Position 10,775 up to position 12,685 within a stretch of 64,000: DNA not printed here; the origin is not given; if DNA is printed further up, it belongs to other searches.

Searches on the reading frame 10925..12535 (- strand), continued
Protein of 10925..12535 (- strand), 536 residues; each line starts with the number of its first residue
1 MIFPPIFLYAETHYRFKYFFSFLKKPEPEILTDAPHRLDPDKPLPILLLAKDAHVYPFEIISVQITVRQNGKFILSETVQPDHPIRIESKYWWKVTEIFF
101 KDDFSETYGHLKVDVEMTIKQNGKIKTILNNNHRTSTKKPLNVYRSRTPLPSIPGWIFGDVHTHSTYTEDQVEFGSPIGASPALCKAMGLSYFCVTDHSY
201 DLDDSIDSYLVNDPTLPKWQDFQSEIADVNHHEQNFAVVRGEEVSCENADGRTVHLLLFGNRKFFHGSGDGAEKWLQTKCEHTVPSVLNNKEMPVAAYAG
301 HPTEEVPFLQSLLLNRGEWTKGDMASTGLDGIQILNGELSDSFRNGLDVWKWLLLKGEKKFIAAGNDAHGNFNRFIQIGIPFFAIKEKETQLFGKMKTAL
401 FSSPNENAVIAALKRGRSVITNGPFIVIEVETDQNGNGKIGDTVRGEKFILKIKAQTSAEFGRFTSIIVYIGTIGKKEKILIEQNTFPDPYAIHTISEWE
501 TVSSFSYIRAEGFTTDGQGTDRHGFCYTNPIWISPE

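Call 59: find_encoding_contigs(protein=P0089, flank=10000, max_places=1)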
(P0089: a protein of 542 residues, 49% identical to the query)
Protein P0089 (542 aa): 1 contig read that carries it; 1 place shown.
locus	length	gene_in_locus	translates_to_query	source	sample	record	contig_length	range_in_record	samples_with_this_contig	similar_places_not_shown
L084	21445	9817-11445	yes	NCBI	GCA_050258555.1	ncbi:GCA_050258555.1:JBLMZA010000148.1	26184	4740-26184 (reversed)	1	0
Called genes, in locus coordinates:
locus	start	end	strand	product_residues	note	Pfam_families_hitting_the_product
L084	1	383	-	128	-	?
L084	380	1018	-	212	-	PF14681:UPRTase, PF00156:Pribosyltran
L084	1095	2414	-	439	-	PF00005:ABC_tran (faint), PF00009:GTP_EFTU, PF01926:MMR_HSR1, PF02421:FeoB_N, PF00009:GTP_EFTU, PF01926:MMR_HSR1, PF02421:FeoB_N, PF14714:KH_dom-like, +6 more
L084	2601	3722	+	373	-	PF13506:Glyco_transf_21, PF00535:Glycos_transf_2, PF10111:Glyco_tranf_2_2, PF13641:Glyco_tranf_2_3, PF13632:Glyco_trans_2_3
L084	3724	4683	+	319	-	PF03706:LPG_synthase_TM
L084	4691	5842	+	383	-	PF13506:Glyco_transf_21, PF00535:Glycos_transf_2, PF10111:Glyco_tranf_2_2, PF13641:Glyco_tranf_2_3, PF13632:Glyco_trans_2_3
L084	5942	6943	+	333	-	PF04055:Radical_SAM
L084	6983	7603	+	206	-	PF01522:Polysacc_deac_1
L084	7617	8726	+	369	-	PF13506:Glyco_transf_21, PF00535:Glycos_transf_2, PF10111:Glyco_tranf_2_2 (weak), PF13641:Glyco_tranf_2_3, PF13704:Glyco_tranf_2_4 (weak), PF13632:Glyco_trans_2_3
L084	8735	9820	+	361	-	PF04101:Glyco_tran_28_C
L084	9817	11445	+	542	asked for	-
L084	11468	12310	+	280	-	PF06727:DUF1207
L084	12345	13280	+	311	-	PF02163:Peptidase_M50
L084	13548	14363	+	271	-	-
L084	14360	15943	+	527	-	PF24316:Tli3 (faint), PF03174:CHB_HEX_C (faint), PF15902:Sortilin-Vps10 (faint)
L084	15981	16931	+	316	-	-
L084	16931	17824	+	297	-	PF19572:PorV, PF18990:DUF5723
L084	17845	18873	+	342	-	PF13439:Glyco_transf_4 (weak), PF00534:Glycos_transf_1, PF13692:Glyco_trans_1_4, PF13524:Glyco_trans_1_2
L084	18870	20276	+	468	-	PF01943:Polysacc_synt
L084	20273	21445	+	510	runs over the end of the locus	-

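Call 60: find_encoding_contigs(protein=P0001, flank=1000, max_places=1)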
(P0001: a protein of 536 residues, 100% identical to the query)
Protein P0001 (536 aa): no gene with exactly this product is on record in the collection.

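Call 61: search_protein_families(library=ncbifam, proteins=[L084:5942-6943:+, L084:7617-8726:+, L084:2601-3722:+, L084:4691-5842:+], max_evalue=0.00001)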
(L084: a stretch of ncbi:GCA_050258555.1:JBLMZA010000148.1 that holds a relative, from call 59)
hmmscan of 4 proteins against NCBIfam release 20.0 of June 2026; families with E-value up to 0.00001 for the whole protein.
L084:5942-6943:+ (333 aa): 16 families
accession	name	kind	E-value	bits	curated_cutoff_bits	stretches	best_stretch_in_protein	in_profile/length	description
TIGR03961.1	rSAM_PTO1314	hypoth_equivalog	1.2e-15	57.6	306.05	1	28-136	20-126/332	PTO1314 family radical SAM protein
TIGR04051.1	rSAM_NirJ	equivalog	5.9e-11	41.9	515.45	1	40-148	11-122/354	heme d1 biosynthesis radical SAM protein NirJ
TIGR03962.1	mycofact_rSAM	equivalog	1.7e-10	40.6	265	1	24-147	5-128/339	mycofactocin radical SAM maturase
TIGR04303.1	GeoRSP_rSAM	equivalog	6.3e-10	39.1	400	1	30-101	4-75/325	GeoRSP system radical SAM/SPASM protein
NF038283.1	viperin_w_prok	equivalog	8.4e-10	38.3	180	1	35-136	6-116/281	viperin family antiviral radical SAM protein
TIGR04054.1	rSAM_NirJ1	equivalog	2.2e-08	33.1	650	1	8-135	12-143/387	putative heme d1 biosynthesis radical SAM protein NirJ1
TIGR04545.1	rSAM_ahbD_hemeb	equivalog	1.2e-07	31.5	500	1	35-139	4-111/339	heme b synthase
TIGR04053.2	TIGR04053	equivalog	3e-07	30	395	0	30-137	7-120/366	TIGR04053 family radical SAM/SPASM domain-containing protein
TIGR02109.1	PQQ_syn_pqqE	equivalog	4.2e-07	29.2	381.35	1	35-135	11-114/358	pyrroloquinoline quinone biosynthesis protein PqqE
TIGR04055.1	rSAM_NirJ2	equivalog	8.4e-07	28.8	500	1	35-109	4-80/326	putative heme d1 biosynthesis radical SAM protein NirJ2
NF045574.1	sacti_mat_StsB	exception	1.5e-06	27.3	625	1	32-138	97-205/466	StsB family radical SAM/SPASM domain sactipeptide maturase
TIGR02668.1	moaA_archaeal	equivalog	2e-06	27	325.25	1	36-109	15-92/303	GTP 3',8-cyclase MoaA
TIGR04317.1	W_rSAM_matur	equivalog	3.4e-06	26.4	380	1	39-137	12-113/349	tungsten cofactor oxidoreductase radical SAM maturase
TIGR04278.1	viperin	exception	8e-06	25.1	450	0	23-136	51-168/347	antiviral radical SAM protein viperin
TIGR04103.1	rSAM_nif11_3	equivalog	9e-06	24.5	725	0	32-135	6-111/412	nif11-class peptide radical SAM maturase 3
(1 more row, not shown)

L084:7617-8726:+ (369 aa): 20 families
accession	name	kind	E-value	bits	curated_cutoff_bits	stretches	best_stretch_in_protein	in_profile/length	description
TIGR03937.1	PgaC_IcaA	equivalog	3.4e-23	82.3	422.3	1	6-275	14-274/407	poly-beta-1,6-N-acetyl-D-glucosamine synthase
TIGR03965.1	mycofact_glyco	equivalog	3.7e-22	78.8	280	1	24-240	60-273/467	mycofactocin biosynthesis glycosyltransferase MftF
TIGR03469.1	HpnB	hypoth_equivalog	5.6e-21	75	379.25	1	35-155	41-165/386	hopene-associated glycosyltransferase HpnB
TIGR03472.1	HpnI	equivalog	4.5e-20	71.8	310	1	4-368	7-361/373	bacteriohopanetetrol glucosamine biosynthesis glycosyltransferase HpnI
TIGR03111.1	glyc2_xrt_Gpos1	hypoth_equivalog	1.1e-17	64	363.95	1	7-158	16-164/439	TIGR03111 family XrtG-associated glycosyltransferase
TIGR04283.1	glyco_like_mftF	equivalog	1.5e-15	57.4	182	1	42-238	2-176/221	TIGR04283 family arsenosugar biosynthesis glycosyltransferase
NF041875.1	EPS_EpsD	equivalog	3.2e-15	56.3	370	1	41-249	1-206/325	exopolysaccharide biosynthesis glycosyltransferase EpsD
NF045692.1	OglycostaseCruG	equivalog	2.6e-13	49.6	600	1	39-253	41-258/386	2'-O-glycosyltransferase CruG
NF007482.0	PRK10073.1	equivalog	1.7e-12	47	423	1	39-140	6-100/334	glycosyltransferase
NF041394.1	GtaseAglG_Halo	equivalog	1.8e-11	43.9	440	1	40-214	4-174/304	glucosyl-dolichyl phosphate glucuronosyltransferase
NF010496.0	PRK13915.1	equivalog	3.6e-11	42.7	262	1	39-147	31-139/307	glucosyl-3-phosphoglycerate synthase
NF038302.1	EPS_HpsE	equivalog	1.2e-10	40.8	300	1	41-152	3-112/307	hormogonium polysaccharide biosynthesis glycosyltransferase HpsE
NF041865.1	EpsU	equivalog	2.9e-10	39.7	700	1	35-313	33-312/394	exopolysaccharide biosynthesis GT2 family glycosyltransferase EpsU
TIGR03030.1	CelA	equivalog_domain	9.5e-10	37.1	699.1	1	14-155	104-258/714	UDP-forming cellulose synthase catalytic subunit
TIGR04242.1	nodulat_NodC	equivalog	1.6e-09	37.2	550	1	36-268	45-281/395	chitooligosaccharide synthase NodC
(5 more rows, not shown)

L084:2601-3722:+ (373 aa): 19 families
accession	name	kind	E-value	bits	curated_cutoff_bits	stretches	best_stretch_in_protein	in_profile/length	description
TIGR03965.1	mycofact_glyco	equivalog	3.5e-27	95.4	280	1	20-275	54-295/467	mycofactocin biosynthesis glycosyltransferase MftF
TIGR03937.1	PgaC_IcaA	equivalog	1.5e-20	73.5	422.3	1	3-282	5-272/407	poly-beta-1,6-N-acetyl-D-glucosamine synthase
TIGR03472.1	HpnI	equivalog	6.4e-20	71.3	310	1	8-318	9-302/373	bacteriohopanetetrol glucosamine biosynthesis glycosyltransferase HpnI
TIGR03469.1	HpnB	hypoth_equivalog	6.5e-20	71.5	379.25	1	34-150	38-159/386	hopene-associated glycosyltransferase HpnB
NF041875.1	EPS_EpsD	equivalog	1.2e-19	70.9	370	1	42-225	1-176/325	exopolysaccharide biosynthesis glycosyltransferase EpsD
NF045692.1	OglycostaseCruG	equivalog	6.9e-18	64.7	600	1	34-233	35-232/386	2'-O-glycosyltransferase CruG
TIGR04283.1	glyco_like_mftF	equivalog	7.4e-15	55.1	182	1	42-242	1-172/221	TIGR04283 family arsenosugar biosynthesis glycosyltransferase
TIGR03111.1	glyc2_xrt_Gpos1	hypoth_equivalog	1.2e-12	47.4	363.95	1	6-276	13-282/439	TIGR03111 family XrtG-associated glycosyltransferase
NF007482.0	PRK10073.1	equivalog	4e-12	45.8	423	1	39-145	5-104/334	glycosyltransferase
NF038302.1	EPS_HpsE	equivalog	5.4e-11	42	300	1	42-167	3-129/307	hormogonium polysaccharide biosynthesis glycosyltransferase HpsE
NF010496.0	PRK13915.1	equivalog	1.4e-09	37.5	262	1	40-159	31-152/307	glucosyl-3-phosphoglycerate synthase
NF038299.1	EPS_HpsN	equivalog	2.2e-09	36.7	425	1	41-252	2-214/317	hormogonium polysaccharide biosynthesis glycosyltransferase HpsN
TIGR04242.1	nodulat_NodC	equivalog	4.1e-08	32.6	550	1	36-277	43-281/395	chitooligosaccharide synthase NodC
NF041865.1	EpsU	equivalog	6.7e-08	31.9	700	1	14-148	12-144/394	exopolysaccharide biosynthesis GT2 family glycosyltransferase EpsU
NF041394.1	GtaseAglG_Halo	equivalog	3.1e-07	29.9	440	1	42-234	3-185/304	glucosyl-dolichyl phosphate glucuronosyltransferase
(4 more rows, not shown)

L084:4691-5842:+ (383 aa): 23 families
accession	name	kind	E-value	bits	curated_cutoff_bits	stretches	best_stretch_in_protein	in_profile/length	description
TIGR03965.1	mycofact_glyco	equivalog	2.1e-27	96.1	280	1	28-321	61-335/467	mycofactocin biosynthesis glycosyltransferase MftF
TIGR03469.1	HpnB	hypoth_equivalog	1.6e-25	89.9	379.25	1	36-309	39-316/386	hopene-associated glycosyltransferase HpnB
TIGR03937.1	PgaC_IcaA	equivalog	3.8e-25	88.7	422.3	1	30-276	34-268/407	poly-beta-1,6-N-acetyl-D-glucosamine synthase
TIGR03472.1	HpnI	equivalog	9.6e-24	83.9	310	1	7-333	7-324/373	bacteriohopanetetrol glucosamine biosynthesis glycosyltransferase HpnI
TIGR04242.1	nodulat_NodC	equivalog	3.9e-17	62.3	550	1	35-286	42-290/395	chitooligosaccharide synthase NodC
NF041875.1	EPS_EpsD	equivalog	9.3e-17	61.4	370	1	43-269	1-218/325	exopolysaccharide biosynthesis glycosyltransferase EpsD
NF045692.1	OglycostaseCruG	equivalog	6.9e-16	58.1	600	1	39-252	39-251/386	2'-O-glycosyltransferase CruG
NF041394.1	GtaseAglG_Halo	equivalog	1.2e-14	54.3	440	1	44-237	4-196/304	glucosyl-dolichyl phosphate glucuronosyltransferase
NF007482.0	PRK10073.1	equivalog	2.6e-14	53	423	1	39-151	4-109/334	glycosyltransferase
TIGR03111.1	glyc2_xrt_Gpos1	hypoth_equivalog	4.8e-14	52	363.95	1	33-162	41-168/439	TIGR03111 family XrtG-associated glycosyltransferase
NF010496.0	PRK13915.1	equivalog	1.4e-11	44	262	1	39-138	29-127/307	glucosyl-3-phosphoglycerate synthase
NF053846.1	glyco_with_XrtP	equivalog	1.4e-11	43.8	520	1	3-125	4-121/440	XrtP-associated glycosyltransferase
TIGR04283.1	glyco_like_mftF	equivalog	2.1e-11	43.8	182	1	43-245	1-176/221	TIGR04283 family arsenosugar biosynthesis glycosyltransferase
NF050050.1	ProtGlycPglI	equivalog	2.5e-09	37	500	1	41-171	2-127/306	GalNAc(5)-diNAcBac-PP-undecaprenol beta-1,3-glucosyltransferase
TIGR03030.1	CelA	equivalog_domain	3.2e-09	35.4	699.1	1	38-137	128-238/714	UDP-forming cellulose synthase catalytic subunit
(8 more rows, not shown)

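Call 84: search_protein_representatives(protein=window:10925-12535:-)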
Query: 536 residues. Proteins with E-value up to 0.001 (for the whole library): 850; up to 1e-10: 606; up to 1e-30: 335. The best 150 are listed.
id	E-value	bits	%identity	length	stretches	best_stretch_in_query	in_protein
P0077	7.9e-175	598.9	52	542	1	2-534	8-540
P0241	3.7e-150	517.5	46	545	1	5-535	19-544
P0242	8.0e-131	453.6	49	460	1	4-422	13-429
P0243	4.2e-130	451.3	44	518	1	3-534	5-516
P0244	1.7e-128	446.0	44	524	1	2-512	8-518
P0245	2.1e-125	435.7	42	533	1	2-533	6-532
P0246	4.0e-124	431.5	41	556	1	3-534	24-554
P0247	1.4e-123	429.7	40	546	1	3-534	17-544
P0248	1.6e-123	429.5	44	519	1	1-532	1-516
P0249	1.7e-122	426.2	43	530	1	4-533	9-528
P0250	1.2e-121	423.3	44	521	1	3-518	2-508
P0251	4.2e-121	421.5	44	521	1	5-532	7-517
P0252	4.4e-120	418.2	40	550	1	4-533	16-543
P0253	1.1e-119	416.9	41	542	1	3-534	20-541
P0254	1.6e-119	416.3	41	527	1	6-533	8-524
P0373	5.1e-79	282.6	33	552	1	3-533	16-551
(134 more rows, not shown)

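Call 86: find_homologous_proteins(query=P0373, max_evalue=1e-20)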
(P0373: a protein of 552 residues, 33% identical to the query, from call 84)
Query P0373 (552 aa): 865 proteins with E <= 1e-20 among 8000 candidates; the best 120 are listed.
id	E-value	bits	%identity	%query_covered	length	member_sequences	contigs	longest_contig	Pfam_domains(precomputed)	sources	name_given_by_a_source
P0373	0.0e+0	1258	100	100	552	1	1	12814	-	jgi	jgi:hypothetical protein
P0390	7.6e-215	733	62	100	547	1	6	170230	-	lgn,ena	-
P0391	3.1e-205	701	62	97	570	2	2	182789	-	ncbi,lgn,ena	-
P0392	5.9e-205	700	61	97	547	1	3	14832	-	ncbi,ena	-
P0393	8.7e-205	700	60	96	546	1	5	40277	-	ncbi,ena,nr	ncbi:MAG: hypothetical protein CME06_13700 [Gemmatimonadetes bacterium]|nr:hypothetical protein [Gem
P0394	7.3e-164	565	53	96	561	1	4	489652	-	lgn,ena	-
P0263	1.1e-111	392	41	99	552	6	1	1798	-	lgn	-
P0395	5.6e-108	380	41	98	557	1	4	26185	-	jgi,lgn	jgi:hypothetical protein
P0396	9.7e-108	379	41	98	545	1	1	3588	-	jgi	-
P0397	7.7e-104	366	40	100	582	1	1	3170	-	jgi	jgi:hypothetical protein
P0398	4.4e-102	361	41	98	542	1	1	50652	-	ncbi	-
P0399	2.4e-101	358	40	96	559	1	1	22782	-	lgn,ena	-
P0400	5.6e-101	357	40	100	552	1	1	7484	-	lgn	-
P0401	6.9e-101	357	40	100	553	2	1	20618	-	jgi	jgi:hypothetical protein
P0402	1.8e-100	355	40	97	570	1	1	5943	-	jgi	jgi:hypothetical protein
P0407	4.3e-98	347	40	97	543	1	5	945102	-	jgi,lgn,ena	-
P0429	2.5e-93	332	37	96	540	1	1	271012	-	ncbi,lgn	ncbi:MAG: CehA/McbA family metallohydrolase [Candidatus Zhuqueibacterota bacterium]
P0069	1.4e-92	329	35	96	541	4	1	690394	-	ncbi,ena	-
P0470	3.7e-89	318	35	96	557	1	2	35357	-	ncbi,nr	ncbi:hypothetical protein GWO43_23670 [candidate division KSB1 bacterium]|nr:hypothetical protein [c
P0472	4.2e-89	318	36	96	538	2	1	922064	-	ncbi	-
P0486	1.0e-87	313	35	96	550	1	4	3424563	-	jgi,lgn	-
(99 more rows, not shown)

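Call 87: find_encoding_contigs(protein=P0393, flank=10000, max_places=1)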
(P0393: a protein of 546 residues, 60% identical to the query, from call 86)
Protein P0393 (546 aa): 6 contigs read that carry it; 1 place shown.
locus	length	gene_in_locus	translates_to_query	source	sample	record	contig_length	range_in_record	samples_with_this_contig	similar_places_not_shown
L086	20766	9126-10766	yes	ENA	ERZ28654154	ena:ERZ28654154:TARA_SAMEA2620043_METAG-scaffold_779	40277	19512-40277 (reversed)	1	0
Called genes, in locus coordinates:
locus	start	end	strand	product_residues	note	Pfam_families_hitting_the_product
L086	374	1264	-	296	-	PF01145:Band_7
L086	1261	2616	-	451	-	PF25145:NfeD1b_N, PF24961:NfeD_membrane, PF01957:NfeD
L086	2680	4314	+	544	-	PF14052:Caps_assemb_Wzi (faint)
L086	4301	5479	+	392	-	PF13506:Glyco_transf_21, PF00535:Glycos_transf_2, PF13641:Glyco_tranf_2_3, PF13632:Glyco_trans_2_3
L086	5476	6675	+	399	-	PF13506:Glyco_transf_21, PF00535:Glycos_transf_2, PF10111:Glyco_tranf_2_2 (weak), PF13641:Glyco_tranf_2_3, PF13632:Glyco_trans_2_3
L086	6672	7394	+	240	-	PF01522:Polysacc_deac_1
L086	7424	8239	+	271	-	-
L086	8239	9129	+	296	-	PF03706:LPG_synthase_TM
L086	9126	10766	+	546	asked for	-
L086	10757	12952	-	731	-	PF17203:sCache_3_2, PF00512:HisKA (faint), PF02518:HATPase_c, PF00072:Response_reg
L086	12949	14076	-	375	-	PF13407:Peripla_BP_4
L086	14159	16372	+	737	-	PF01663:Phosphodiest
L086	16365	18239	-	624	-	PF01663:Phosphodiest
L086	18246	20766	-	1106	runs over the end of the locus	PF14691:Fer4_20, PF07992:Pyr_redox_2, PF13450:NAD_binding_8 (weak), PF13738:Pyr_redox_3 (faint), PF00070:Pyr_redox (weak)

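Call 88: find_encoding_contigs(protein=P0429, flank=10000, max_places=1)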
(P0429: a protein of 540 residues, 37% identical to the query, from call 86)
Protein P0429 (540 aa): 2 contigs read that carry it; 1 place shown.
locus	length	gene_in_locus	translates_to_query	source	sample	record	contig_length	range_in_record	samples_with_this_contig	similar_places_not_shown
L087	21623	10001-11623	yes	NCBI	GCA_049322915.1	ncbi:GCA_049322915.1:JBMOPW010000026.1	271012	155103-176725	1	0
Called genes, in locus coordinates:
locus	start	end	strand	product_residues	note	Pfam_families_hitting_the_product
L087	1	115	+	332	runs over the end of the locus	PF04041:Glyco_hydro_130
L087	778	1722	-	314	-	PF03602:Cons_hypoth95 (faint), PF13847:Methyltransf_31 (faint), PF01555:N6_N4_Mtase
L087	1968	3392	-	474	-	PF00171:Aldedh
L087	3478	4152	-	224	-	PF00535:Glycos_transf_2, PF13641:Glyco_tranf_2_3 (weak)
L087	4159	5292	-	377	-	PF03033:Glyco_transf_28, PF04101:Glyco_tran_28_C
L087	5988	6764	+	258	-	PF11306:DUF3108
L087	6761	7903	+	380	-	PF13506:Glyco_transf_21, PF13641:Glyco_tranf_2_3, PF00535:Glycos_transf_2, PF13632:Glyco_trans_2_3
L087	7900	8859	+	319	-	PF04055:Radical_SAM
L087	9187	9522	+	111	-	PF14076:DUF4258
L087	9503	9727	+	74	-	PF15731:MqsA_antitoxin (weak)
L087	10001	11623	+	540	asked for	-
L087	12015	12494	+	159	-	-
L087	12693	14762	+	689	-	PF01464:SLT, PF01476:LysM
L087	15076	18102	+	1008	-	-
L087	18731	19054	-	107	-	-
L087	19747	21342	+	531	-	-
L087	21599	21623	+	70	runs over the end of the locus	-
